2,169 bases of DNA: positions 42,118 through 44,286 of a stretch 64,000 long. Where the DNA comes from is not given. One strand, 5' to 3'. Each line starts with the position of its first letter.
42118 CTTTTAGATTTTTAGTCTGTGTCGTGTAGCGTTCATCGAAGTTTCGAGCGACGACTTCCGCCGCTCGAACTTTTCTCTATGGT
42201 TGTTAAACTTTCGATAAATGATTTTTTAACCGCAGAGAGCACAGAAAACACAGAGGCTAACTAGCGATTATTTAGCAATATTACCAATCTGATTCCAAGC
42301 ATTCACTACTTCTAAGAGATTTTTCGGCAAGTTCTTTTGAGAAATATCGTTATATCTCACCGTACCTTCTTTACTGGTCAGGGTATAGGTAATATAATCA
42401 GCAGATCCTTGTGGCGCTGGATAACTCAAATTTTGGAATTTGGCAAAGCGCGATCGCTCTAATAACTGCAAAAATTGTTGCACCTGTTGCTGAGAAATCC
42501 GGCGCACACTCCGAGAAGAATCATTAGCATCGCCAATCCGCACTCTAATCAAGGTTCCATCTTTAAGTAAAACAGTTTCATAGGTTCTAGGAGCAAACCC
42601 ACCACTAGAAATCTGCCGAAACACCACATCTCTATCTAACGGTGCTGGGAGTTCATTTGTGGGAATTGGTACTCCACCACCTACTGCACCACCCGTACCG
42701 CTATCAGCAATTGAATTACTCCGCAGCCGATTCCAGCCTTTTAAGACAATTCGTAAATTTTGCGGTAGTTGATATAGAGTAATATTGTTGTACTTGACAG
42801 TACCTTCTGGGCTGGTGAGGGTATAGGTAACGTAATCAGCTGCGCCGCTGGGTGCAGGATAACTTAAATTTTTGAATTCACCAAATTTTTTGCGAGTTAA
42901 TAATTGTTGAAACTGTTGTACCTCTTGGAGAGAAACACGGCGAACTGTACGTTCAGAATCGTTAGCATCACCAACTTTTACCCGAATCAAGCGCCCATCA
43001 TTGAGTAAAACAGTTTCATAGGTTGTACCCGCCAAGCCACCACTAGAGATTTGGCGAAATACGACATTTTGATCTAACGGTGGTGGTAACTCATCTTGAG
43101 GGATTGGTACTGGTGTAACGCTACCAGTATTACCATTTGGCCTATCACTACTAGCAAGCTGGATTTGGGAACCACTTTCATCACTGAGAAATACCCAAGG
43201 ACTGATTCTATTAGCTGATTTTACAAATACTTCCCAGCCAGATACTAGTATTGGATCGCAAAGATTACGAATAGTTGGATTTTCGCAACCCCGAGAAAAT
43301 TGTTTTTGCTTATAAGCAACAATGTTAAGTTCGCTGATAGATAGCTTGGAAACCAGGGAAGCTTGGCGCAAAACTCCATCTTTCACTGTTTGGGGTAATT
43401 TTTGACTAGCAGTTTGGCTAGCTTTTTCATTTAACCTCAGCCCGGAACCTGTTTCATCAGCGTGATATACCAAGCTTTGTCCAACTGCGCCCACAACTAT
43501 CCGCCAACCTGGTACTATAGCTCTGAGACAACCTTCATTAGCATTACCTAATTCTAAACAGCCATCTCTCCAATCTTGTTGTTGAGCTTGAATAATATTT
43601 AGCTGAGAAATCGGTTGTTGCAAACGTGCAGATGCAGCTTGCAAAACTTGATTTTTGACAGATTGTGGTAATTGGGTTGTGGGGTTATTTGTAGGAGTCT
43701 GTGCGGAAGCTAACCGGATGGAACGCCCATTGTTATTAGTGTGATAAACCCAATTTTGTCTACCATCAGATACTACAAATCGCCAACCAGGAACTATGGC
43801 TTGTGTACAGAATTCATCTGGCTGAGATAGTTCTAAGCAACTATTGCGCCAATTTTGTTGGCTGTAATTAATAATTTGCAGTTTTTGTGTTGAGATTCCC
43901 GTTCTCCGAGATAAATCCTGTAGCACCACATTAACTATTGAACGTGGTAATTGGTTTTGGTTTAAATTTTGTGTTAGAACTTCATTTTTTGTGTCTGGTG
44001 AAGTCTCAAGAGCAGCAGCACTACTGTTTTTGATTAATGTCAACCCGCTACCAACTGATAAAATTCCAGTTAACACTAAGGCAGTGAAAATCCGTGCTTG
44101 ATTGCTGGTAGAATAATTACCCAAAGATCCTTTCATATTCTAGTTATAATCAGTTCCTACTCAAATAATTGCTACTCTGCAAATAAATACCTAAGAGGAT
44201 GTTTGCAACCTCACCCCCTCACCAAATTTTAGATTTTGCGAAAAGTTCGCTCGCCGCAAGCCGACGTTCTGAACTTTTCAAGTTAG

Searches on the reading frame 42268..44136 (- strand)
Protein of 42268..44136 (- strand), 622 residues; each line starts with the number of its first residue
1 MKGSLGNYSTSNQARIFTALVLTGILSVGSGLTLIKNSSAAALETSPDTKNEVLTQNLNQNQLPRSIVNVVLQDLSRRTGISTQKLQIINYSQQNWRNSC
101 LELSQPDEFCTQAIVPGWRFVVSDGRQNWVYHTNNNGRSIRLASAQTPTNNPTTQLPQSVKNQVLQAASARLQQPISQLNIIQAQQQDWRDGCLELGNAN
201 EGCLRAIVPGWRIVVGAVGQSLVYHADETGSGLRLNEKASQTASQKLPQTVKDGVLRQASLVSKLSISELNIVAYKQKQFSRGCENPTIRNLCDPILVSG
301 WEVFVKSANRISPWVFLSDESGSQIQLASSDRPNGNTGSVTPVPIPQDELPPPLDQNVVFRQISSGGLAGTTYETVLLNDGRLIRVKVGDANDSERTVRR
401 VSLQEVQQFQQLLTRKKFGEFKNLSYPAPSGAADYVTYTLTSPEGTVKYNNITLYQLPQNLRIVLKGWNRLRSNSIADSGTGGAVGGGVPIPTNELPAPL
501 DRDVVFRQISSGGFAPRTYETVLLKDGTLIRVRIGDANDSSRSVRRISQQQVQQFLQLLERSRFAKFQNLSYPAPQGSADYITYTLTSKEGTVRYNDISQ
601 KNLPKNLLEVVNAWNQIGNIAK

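Call 36: search_protein_families(library=pfam, proteins=[window:42268-44136:-], max_evalue=0.01)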
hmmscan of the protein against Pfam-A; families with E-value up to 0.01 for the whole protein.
window:42268-44136:- (622 aa): 2 families
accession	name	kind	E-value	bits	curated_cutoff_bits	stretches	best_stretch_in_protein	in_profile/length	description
PF20242.3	Emfourin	-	9.3e-07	29.6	27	1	545-610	22-86/91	Emfourin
PF20033.5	DUF6438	-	6.5e-06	26.8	30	0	543-614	41-112/116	Domain of unknown function (DUF6438)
